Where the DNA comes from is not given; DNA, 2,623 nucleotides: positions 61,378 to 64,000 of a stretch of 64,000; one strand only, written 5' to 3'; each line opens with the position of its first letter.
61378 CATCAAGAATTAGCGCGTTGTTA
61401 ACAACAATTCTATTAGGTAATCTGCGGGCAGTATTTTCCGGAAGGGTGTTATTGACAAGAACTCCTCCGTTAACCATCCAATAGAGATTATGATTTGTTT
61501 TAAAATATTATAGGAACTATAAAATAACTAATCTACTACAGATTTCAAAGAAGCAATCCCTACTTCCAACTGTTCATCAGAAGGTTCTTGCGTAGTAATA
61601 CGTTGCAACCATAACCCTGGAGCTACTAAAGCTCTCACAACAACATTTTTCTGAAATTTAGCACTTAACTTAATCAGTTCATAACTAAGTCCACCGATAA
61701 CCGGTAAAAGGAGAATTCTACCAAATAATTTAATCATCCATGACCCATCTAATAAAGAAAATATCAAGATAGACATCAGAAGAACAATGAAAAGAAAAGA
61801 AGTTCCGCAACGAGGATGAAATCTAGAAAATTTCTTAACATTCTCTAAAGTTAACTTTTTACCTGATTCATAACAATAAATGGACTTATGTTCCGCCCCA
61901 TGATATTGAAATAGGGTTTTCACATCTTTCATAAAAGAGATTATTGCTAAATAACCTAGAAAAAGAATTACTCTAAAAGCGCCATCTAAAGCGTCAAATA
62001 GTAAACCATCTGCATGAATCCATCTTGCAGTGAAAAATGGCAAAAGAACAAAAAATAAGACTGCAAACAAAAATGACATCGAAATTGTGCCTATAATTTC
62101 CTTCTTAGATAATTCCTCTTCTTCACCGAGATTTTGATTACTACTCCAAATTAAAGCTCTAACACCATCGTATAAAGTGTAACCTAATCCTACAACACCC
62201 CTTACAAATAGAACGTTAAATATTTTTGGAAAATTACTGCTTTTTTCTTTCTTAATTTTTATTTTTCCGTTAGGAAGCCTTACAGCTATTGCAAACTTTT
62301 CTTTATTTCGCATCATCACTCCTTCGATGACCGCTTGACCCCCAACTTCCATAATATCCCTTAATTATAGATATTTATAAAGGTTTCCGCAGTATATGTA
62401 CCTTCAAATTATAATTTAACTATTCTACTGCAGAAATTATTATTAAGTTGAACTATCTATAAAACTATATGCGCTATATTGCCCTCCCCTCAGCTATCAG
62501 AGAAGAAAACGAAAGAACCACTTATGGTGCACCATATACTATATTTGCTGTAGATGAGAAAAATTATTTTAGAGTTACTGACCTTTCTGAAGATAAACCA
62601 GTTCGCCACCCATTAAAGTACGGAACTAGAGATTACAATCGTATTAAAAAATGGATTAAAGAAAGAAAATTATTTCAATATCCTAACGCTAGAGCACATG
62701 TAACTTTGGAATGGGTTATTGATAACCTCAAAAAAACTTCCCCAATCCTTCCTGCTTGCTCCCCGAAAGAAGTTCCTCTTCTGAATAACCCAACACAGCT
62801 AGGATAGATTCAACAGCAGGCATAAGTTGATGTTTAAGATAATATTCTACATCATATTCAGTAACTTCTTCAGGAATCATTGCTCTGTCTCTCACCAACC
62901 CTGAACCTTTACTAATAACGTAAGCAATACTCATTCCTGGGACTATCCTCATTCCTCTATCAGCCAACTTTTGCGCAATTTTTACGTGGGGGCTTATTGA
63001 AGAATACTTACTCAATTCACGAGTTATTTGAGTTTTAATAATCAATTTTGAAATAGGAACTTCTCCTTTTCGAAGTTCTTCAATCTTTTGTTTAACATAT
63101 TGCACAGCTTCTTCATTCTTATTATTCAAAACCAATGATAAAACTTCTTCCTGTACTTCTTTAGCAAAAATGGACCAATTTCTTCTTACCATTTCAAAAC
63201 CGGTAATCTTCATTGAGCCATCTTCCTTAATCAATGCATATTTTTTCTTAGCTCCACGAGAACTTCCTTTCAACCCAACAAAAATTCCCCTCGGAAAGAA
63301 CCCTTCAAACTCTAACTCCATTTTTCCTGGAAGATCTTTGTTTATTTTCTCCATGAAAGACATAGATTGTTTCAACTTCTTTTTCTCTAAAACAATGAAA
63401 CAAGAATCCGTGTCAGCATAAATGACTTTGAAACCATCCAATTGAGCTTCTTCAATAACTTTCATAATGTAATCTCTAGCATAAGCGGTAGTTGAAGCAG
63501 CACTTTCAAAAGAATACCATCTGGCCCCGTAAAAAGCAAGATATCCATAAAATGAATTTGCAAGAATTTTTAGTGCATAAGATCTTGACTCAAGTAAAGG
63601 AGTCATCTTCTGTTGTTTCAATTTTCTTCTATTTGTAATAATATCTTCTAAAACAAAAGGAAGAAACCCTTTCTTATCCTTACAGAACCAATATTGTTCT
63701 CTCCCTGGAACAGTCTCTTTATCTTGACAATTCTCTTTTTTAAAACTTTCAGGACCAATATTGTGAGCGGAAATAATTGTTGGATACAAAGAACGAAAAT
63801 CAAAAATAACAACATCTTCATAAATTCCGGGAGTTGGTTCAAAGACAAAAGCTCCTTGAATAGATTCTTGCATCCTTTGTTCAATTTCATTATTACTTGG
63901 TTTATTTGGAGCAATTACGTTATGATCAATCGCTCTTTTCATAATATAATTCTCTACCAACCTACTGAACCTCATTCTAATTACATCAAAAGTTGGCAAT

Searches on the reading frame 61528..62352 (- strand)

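Call 12: search_protein_families(library=pfam, proteins=[window:61528-62352:-], max_evalue=0.0001)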
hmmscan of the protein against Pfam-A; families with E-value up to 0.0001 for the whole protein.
window:61528-62352:- (274 aa): 1 family
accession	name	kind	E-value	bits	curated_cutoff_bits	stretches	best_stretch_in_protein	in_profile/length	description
PF07136.16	DUF1385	-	6.3e-82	274.7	22.1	1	49-273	3-225/227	Protein of unknown function (DUF1385)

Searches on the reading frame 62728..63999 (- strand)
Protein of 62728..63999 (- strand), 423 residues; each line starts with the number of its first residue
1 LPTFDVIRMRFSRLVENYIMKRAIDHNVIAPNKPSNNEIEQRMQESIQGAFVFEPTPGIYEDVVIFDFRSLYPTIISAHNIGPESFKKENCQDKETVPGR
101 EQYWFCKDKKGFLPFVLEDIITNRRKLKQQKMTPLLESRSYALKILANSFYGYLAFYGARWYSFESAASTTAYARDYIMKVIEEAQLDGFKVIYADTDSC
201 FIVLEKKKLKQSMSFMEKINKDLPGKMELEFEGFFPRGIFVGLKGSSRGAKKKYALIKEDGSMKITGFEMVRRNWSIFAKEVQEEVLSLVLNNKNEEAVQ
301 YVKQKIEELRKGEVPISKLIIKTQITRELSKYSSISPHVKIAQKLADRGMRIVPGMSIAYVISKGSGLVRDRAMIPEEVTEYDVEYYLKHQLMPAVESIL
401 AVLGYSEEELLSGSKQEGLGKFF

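Call 12: search_protein_families(library=pfam, proteins=[window:62728-63999:-], max_evalue=0.0001)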
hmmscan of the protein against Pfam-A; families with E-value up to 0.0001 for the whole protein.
window:62728-63999:- (423 aa): 1 family
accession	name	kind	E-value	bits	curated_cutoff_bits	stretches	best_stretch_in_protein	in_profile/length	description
PF00136.26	DNA_pol_B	-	7.6e-65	219.9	23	1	6-401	6-451/453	DNA polymerase family B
